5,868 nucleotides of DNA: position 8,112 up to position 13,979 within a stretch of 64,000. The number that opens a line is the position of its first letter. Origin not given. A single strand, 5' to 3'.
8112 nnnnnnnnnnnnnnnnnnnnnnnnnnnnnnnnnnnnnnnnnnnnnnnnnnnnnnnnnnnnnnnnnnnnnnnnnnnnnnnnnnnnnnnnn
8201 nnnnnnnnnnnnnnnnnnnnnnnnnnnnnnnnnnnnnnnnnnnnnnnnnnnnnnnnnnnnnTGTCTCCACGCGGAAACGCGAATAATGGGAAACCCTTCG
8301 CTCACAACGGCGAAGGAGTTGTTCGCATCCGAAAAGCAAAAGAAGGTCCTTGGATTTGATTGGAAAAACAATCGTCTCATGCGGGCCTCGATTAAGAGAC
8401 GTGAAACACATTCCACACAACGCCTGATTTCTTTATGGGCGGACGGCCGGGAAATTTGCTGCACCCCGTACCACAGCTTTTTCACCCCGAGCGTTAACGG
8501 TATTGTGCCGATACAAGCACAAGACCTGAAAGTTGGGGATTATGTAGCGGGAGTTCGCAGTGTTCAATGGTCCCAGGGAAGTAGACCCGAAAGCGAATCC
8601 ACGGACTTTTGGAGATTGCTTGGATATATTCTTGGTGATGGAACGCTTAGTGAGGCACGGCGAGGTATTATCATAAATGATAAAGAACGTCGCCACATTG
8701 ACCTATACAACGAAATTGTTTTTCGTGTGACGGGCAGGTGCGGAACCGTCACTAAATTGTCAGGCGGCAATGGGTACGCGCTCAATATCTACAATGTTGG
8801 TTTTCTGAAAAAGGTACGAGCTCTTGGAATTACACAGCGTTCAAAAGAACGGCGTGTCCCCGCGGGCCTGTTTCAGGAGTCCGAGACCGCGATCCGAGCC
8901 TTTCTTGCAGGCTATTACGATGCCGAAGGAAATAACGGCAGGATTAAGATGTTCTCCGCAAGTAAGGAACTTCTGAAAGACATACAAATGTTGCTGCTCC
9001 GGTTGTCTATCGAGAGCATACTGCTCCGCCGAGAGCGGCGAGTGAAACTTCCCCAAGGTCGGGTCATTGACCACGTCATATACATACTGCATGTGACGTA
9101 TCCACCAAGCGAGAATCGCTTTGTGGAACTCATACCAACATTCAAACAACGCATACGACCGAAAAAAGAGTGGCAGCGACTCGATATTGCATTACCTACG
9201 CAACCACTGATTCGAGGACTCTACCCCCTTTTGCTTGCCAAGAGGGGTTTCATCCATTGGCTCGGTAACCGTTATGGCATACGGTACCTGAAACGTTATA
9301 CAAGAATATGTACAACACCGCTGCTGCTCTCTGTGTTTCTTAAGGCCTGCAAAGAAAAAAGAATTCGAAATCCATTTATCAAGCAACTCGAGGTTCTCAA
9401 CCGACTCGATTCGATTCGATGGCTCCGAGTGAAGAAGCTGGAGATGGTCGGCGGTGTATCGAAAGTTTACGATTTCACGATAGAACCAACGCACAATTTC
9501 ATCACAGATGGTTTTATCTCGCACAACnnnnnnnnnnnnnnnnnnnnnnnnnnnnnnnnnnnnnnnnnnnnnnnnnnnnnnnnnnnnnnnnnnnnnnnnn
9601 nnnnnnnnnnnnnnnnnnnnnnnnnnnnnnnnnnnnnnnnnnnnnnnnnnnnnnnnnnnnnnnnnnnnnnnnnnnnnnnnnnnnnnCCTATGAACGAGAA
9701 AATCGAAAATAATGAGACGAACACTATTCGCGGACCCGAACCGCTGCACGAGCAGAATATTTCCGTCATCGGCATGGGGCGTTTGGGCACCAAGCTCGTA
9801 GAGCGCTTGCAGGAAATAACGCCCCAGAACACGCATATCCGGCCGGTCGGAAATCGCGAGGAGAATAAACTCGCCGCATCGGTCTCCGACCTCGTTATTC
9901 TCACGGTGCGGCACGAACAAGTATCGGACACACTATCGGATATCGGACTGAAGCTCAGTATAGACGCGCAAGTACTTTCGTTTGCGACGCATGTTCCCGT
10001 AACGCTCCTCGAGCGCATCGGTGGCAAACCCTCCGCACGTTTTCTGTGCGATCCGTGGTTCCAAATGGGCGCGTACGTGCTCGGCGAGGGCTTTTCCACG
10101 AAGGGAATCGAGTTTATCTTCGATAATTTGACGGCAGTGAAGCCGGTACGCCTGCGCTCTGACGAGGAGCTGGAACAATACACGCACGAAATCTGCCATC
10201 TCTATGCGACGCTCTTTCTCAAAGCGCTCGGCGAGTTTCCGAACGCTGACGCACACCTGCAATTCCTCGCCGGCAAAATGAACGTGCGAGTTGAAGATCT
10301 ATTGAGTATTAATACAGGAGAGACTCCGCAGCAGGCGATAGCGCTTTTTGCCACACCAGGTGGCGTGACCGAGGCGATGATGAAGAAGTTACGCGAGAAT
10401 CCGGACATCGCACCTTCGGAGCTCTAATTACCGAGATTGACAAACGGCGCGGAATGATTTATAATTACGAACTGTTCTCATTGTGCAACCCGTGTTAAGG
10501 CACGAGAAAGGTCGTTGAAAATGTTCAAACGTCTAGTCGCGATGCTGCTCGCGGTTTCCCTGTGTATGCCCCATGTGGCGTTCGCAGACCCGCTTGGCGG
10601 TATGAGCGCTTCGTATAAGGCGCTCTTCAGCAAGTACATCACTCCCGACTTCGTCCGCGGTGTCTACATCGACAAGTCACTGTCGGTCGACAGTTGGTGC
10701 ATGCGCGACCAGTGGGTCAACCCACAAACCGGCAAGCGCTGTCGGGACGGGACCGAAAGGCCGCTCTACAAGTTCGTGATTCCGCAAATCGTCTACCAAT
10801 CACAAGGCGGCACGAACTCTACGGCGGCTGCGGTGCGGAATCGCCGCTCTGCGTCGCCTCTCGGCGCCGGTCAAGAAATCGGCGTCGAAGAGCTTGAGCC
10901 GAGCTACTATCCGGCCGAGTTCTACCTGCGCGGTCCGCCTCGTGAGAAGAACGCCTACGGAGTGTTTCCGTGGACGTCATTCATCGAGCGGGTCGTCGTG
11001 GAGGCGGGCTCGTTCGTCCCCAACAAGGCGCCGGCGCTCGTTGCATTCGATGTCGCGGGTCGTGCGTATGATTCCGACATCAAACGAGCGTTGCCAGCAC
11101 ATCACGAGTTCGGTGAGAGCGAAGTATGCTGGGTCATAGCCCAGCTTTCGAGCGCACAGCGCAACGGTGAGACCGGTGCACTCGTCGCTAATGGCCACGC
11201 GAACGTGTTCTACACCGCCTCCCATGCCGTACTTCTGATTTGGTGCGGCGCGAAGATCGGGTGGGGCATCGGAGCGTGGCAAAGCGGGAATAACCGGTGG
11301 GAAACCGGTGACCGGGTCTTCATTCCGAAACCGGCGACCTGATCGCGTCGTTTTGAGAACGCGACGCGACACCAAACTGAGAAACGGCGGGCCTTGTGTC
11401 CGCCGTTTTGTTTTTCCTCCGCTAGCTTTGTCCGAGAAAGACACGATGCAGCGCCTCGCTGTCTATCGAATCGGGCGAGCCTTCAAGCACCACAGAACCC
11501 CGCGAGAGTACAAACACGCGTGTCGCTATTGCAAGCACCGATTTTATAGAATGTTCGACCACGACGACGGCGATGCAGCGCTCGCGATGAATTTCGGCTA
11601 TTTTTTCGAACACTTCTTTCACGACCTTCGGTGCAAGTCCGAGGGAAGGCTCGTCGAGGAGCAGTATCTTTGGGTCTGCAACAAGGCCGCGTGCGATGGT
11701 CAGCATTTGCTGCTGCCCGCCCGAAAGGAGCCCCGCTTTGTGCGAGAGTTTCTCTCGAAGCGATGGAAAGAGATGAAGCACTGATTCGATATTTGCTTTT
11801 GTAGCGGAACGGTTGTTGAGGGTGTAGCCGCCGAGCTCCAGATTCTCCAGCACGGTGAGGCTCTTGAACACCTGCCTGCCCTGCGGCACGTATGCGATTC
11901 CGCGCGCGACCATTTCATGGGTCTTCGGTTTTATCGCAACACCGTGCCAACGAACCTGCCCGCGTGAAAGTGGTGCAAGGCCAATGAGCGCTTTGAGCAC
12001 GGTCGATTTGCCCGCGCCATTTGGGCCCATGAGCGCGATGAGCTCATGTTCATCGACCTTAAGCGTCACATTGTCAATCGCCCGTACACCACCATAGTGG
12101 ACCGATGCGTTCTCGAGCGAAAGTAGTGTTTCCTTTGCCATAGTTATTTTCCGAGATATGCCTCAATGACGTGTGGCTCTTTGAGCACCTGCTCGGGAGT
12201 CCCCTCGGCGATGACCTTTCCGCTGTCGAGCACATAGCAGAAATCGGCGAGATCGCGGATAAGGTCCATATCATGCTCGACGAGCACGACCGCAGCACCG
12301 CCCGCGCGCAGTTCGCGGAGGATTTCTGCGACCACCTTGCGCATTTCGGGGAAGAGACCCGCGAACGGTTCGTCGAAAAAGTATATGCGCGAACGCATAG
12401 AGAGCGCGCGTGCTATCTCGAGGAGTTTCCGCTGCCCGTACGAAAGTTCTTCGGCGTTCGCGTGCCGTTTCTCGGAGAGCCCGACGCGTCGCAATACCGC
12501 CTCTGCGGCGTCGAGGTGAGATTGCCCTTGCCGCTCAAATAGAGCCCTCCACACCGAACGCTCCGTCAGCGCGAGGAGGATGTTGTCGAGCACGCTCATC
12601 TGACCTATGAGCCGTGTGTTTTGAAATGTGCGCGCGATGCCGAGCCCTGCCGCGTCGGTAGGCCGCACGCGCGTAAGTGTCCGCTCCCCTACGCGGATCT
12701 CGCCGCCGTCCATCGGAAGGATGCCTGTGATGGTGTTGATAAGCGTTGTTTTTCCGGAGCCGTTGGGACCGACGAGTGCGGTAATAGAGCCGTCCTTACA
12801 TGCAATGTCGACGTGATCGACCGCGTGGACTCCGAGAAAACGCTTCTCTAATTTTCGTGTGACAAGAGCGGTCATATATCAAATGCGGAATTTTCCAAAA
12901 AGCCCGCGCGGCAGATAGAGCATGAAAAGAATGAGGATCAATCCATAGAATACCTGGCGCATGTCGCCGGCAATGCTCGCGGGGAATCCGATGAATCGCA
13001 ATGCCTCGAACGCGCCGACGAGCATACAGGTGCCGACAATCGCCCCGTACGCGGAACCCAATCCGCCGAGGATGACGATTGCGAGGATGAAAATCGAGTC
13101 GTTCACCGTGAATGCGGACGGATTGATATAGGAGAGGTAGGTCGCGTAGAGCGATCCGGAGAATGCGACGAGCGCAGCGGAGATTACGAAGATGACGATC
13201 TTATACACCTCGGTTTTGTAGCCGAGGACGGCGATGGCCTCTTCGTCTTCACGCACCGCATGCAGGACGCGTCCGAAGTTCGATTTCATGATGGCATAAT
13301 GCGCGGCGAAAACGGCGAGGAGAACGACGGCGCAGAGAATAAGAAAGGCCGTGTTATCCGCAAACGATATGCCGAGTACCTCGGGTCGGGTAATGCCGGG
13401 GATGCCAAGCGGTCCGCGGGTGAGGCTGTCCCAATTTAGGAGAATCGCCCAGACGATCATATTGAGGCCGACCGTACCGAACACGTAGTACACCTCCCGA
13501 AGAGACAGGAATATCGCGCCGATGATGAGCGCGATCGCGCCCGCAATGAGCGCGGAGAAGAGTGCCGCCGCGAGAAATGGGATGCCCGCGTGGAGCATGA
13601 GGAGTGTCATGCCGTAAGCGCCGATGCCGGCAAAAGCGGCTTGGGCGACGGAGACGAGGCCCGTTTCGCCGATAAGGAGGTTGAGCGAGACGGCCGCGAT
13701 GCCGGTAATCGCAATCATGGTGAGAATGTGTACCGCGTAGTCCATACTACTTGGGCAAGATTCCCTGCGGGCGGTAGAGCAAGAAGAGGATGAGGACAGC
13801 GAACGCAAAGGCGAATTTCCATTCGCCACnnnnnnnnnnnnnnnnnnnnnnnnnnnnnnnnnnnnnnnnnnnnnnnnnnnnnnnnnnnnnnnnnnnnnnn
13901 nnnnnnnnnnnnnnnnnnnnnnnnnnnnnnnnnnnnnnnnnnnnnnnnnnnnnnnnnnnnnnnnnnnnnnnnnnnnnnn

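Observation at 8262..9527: Intein with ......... homing endonuclease splitting the catalytic R-H box of the only Xer-type tyrosine recombinase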

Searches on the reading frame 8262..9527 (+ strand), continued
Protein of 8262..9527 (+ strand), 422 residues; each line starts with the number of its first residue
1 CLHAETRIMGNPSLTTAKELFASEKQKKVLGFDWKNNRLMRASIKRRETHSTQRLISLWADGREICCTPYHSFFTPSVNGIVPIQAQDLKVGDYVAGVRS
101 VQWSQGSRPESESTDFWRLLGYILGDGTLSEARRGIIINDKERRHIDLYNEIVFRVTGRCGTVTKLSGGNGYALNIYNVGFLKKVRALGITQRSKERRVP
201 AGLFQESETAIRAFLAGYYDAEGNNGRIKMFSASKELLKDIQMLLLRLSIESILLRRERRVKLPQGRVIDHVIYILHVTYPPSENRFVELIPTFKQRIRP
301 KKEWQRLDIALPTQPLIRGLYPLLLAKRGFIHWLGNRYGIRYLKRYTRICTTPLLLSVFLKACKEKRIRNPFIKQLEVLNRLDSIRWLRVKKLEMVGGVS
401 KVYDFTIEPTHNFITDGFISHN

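Call 66: search_protein_families(library=pfam, proteins=[P0277, P0280, P0299, P0307, P0327, P0334, P0351, P0380, P0363, P0384], max_evalue=0.00001)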
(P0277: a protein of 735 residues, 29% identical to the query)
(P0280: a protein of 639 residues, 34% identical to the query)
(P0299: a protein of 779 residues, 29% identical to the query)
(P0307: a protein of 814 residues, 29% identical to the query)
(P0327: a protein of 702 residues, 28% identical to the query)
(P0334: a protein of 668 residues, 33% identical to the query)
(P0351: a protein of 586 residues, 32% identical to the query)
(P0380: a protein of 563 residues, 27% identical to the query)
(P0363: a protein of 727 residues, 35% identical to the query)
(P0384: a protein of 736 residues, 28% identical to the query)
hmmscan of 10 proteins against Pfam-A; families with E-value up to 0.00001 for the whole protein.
P0277 (735 aa): 5 families
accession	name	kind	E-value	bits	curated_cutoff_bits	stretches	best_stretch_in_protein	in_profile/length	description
PF08423.17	Rad51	-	7.1e-88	294.4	22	2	78-214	1-137/244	Rad51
PF14528.11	LAGLIDADG_3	-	9.5e-28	96.7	22.5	2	408-489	1-82/82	LAGLIDADG-like domain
PF14890.11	Intein_splicing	-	3.5e-22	79.3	35.8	1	259-624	48-155/155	Intein splicing domain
PF14520.12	HHH_5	-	1.3e-13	51.7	27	1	9-62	4-57/57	Helix-hairpin-helix domain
PF00154.27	RecA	-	2.2e-10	40.9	27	1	79-211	27-143/262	recA bacterial DNA recombination protein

P0280 (639 aa): 3 families
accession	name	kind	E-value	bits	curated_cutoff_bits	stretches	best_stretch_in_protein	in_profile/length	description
PF14528.11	LAGLIDADG_3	-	4.2e-12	46.6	22.5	1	390-433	4-55/82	LAGLIDADG-like domain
PF14890.11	Intein_splicing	-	9.3e-09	35.7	35.8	1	210-591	35-155/155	Intein splicing domain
PF00589.27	Phage_integrase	-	1.7e-08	34.9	27.1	0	594-627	137-170/172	Phage integrase family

P0299 (779 aa): 7 families
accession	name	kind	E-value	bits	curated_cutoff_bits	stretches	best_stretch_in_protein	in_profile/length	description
PF03464.20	eRF1_2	-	8e-29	101.1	27.1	1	555-644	41-132/133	eRF1 domain 2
PF03465.20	eRF1_3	-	9.1e-26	90.9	25.8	1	649-778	2-106/106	eRF1 domain 3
PF14528.11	LAGLIDADG_3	-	2.2e-20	73.1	22.5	1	345-421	2-81/82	LAGLIDADG-like domain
PF14890.11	Intein_splicing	-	8.7e-20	71.5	35.8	1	148-555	7-155/155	Intein splicing domain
PF18854.6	baeRF_family10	-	4e-08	34.1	27.1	0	556-620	60-121/143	Bacterial archaeo-eukaryotic release factor family 10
PF03463.20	eRF1_1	-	1.7e-07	31.7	23.8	1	1-90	32-123/123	eRF1 domain 1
PF18859.6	acVLRF1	-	1.8e-06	28.6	27.1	0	556-638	43-123/130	Actinobacteria/chloroflexi VLRF1 release factor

P0307 (814 aa): 7 families
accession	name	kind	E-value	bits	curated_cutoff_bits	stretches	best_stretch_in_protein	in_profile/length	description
PF03464.20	eRF1_2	-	1e-32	113.7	27.1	2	589-678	41-132/133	eRF1 domain 2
PF03465.20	eRF1_3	-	2e-25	89.8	25.8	1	682-812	1-105/106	eRF1 domain 3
PF14890.11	Intein_splicing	-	3.1e-23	82.7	35.8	1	193-589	10-155/155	Intein splicing domain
PF14528.11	LAGLIDADG_3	-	1.3e-19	70.7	22.5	1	385-454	4-78/82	LAGLIDADG-like domain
PF03463.20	eRF1_1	-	4.7e-19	69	23.8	1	10-131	1-122/123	eRF1 domain 1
PF01079.26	Hint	-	2.1e-08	34.4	29.7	1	173-277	8-119/213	Hint module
PF18854.6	baeRF_family10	-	3.6e-08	34.2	27.1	0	126-177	4-55/143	Bacterial archaeo-eukaryotic release factor family 10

P0327 (702 aa): 4 families
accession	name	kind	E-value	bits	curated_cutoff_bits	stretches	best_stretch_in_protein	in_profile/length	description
PF03464.20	eRF1_2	-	2e-31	109.5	27.1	2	474-564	41-133/133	eRF1 domain 2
PF03465.20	eRF1_3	-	5.9e-22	78.6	25.8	1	567-698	1-106/106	eRF1 domain 3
PF14890.11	Intein_splicing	-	5.4e-17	62.4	35.8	1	76-474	3-155/155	Intein splicing domain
PF14528.11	LAGLIDADG_3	-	4.9e-15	56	22.5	1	275-344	5-81/82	LAGLIDADG-like domain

P0334 (668 aa): 12 families
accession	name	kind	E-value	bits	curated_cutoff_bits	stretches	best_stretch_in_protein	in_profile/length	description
PF16363.11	GDP_Man_Dehyd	-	6.4e-59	200.5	27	2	4-145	1-153/332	GDP-mannose 4,6 dehydratase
PF01370.27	Epimerase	-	1.9e-54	185.1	20.9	2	3-146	1-143/240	NAD dependent epimerase/dehydratase family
PF14890.11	Intein_splicing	-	4.4e-18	66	35.8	1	153-498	1-155/155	Intein splicing domain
PF14528.11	LAGLIDADG_3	-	1.5e-16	60.9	22.5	1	372-421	2-55/82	LAGLIDADG-like domain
PF04321.23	RmlD_sub_bind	-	2.9e-14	53.3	27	1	1-145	1-125/287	RmlD substrate binding domain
PF02719.21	Polysacc_synt_2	-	1.7e-12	47.5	20.2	1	3-128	1-135/293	Polysaccharide biosynthesis protein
PF01073.25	3Beta_HSD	-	3.1e-10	40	22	1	4-132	1-127/280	3-beta hydroxysteroid dehydrogenase/isomerase family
PF13460.12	NAD_binding_10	-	8.2e-08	32.8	27.2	1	7-126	1-103/184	NAD(P)H-binding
PF05368.20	NmrA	-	1.2e-07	32.1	27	1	2-95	4-92/298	NmrA-like family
PF01079.26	Hint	-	1.2e-07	32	29.7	1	145-256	12-116/213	Hint module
PF07993.18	NAD_binding_4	-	5.8e-07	29.4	20.1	0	5-135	1-150/258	Male sterility protein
PF05203.21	Hom_end_hint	-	7.6e-07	29.8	32.1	1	146-227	1-86/228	Hom_end-associated Hint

P0351 (586 aa): 5 families
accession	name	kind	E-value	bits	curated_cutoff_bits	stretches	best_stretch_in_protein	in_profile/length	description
PF00589.27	Phage_integrase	-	5.8e-39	134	27.1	2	117-246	1-138/172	Phage integrase family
PF02899.23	Phage_int_SAM_1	-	2.4e-10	41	22.3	1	22-96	1-78/83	Phage integrase, N-terminal SAM-like domain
PF14890.11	Intein_splicing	-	1.1e-09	38.7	35.8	1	265-537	18-155/155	Intein splicing domain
PF14528.11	LAGLIDADG_3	-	3.8e-08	33.9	22.5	0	435-478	5-52/82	LAGLIDADG-like domain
PF13495.12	Phage_int_SAM_4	-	1.6e-06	28.8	27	1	21-97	1-78/85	Phage integrase, N-terminal SAM-like domain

P0380 (563 aa): 2 families
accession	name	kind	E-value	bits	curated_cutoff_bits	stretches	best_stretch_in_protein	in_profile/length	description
PF14528.11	LAGLIDADG_3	-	3.1e-18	66.2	22.5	1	420-497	2-82/82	LAGLIDADG-like domain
PF14890.11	Intein_splicing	-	2.1e-09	37.8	35.8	1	232-440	19-96/155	Intein splicing domain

P0363 (727 aa): 5 families
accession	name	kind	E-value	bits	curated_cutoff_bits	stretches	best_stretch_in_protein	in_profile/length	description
PF16363.11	GDP_Man_Dehyd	-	4.5e-42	145.1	27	2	553-712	157-332/332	GDP-mannose 4,6 dehydratase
PF01370.27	Epimerase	-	8.6e-39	133.8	20.9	2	553-647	146-240/240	NAD dependent epimerase/dehydratase family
PF14528.11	LAGLIDADG_3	-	1.1e-19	70.9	22.5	1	413-487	2-79/82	LAGLIDADG-like domain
PF14890.11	Intein_splicing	-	1.1e-13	51.7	35.8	1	228-549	78-155/155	Intein splicing domain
PF02719.21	Polysacc_synt_2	-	1.3e-07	31.6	20.2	1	38-110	56-130/293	Polysaccharide biosynthesis protein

P0384 (736 aa): 5 families
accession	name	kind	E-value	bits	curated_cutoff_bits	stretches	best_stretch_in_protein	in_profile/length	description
PF14890.11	Intein_splicing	-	2.3e-22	79.9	35.8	1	189-617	7-155/155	Intein splicing domain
PF14528.11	LAGLIDADG_3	-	5.6e-20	71.8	22.5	1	402-483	2-81/82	LAGLIDADG-like domain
PF07521.17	RMMBL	-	1.5e-16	60.5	21.6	1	666-723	2-63/63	Zn-dependent metallo-hydrolase RNA specificity domain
PF10996.14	Beta-Casp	-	1.6e-12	48.4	27.7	0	119-183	17-85/120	Beta-Casp domain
PF16661.11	Lactamase_B_6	-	9.7e-07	28.8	27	1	6-57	127-178/193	Metallo-beta-lactamase superfamily domain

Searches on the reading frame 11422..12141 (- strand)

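Call 27: search_protein_families(library=pfam, proteins=[window:11422-12141:-], max_evalue=0.001)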
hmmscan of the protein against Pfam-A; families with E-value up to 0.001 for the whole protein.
window:11422-12141:- (239 aa): 9 families
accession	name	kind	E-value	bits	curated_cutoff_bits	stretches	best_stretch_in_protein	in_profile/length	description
PF00005.33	ABC_tran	-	7.9e-33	114.4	25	1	23-166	2-136/137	ABC transporter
PF13304.12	AAA_21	-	2.1e-10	41.6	27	2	35-52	2-19/304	AAA domain, putative AbiEii toxin, Type IV TA system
PF20703.3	nSTAND1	-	2.1e-06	28.1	27.1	1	10-83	11-87/379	Novel STAND NTPase 1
PF02463.25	SMC_N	-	6.9e-06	26.1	40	1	31-184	23-186/220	RecF/RecN/SMC N terminal domain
PF13555.12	AAA_29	-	8.7e-05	22.6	27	1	23-53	13-43/61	P-loop containing region of AAA domain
PF13401.12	AAA_22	-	0.00015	22.5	27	1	32-191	5-117/130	AAA domain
PF13476.12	AAA_23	-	0.00018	22.6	27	1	14-52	2-39/201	AAA domain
PF13175.12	AAA_15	-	0.00021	21.5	32.1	0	20-53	12-44/374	AAA ATPase domain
PF13514.12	AAA_27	-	0.00051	20.1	22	1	24-53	18-47/206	AAA domain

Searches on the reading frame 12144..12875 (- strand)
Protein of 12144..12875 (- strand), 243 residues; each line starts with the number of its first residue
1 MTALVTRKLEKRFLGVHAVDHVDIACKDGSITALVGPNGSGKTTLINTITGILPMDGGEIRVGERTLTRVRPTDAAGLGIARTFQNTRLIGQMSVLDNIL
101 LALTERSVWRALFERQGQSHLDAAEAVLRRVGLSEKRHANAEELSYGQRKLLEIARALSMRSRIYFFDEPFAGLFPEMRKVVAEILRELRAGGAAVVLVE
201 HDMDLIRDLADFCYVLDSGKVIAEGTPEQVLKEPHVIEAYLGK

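Call 27: search_protein_families(library=pfam, proteins=[window:12144-12875:-], max_evalue=0.001)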
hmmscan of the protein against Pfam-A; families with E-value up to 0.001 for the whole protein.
window:12144-12875:- (243 aa): 9 families
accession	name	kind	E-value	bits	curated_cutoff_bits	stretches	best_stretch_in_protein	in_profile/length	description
PF00005.33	ABC_tran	-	8.1e-29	101.4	25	1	20-172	2-137/137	ABC transporter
PF13304.12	AAA_21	-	1.7e-12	48.4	27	2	136-202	230-299/304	AAA domain, putative AbiEii toxin, Type IV TA system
PF12399.14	BCA_ABC_TP_C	-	1.1e-10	41.3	25.5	1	220-243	1-24/27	Branched-chain amino acid ATP-binding cassette transporter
PF02463.25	SMC_N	-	6.7e-08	32.7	40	1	29-198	24-194/220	RecF/RecN/SMC N terminal domain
PF13175.12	AAA_15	-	9.5e-07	29.2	32.1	0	28-49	23-43/374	AAA ATPase domain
PF13476.12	AAA_23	-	3e-05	25.2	27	1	28-53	18-43/201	AAA domain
PF13555.12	AAA_29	-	5.5e-05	23.3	27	1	23-53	16-46/61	P-loop containing region of AAA domain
PF03193.22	RsgA_GTPase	-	0.00088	19.6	30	0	22-61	100-138/174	RsgA GTPase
PF13401.12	AAA_22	-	0.001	19.9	27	0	28-105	4-33/130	AAA domain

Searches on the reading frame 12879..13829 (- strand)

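Call 27: search_protein_families(library=pfam, proteins=[window:12879-13829:-], max_evalue=0.001)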
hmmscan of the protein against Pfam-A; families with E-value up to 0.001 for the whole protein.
window:12879-13829:- (316 aa): 1 family
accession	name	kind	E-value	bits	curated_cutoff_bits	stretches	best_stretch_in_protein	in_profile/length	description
PF02653.21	BPD_transp_2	-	1.2e-42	146.3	26.8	1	32-303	2-269/269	Branched-chain amino acid transport system / permease component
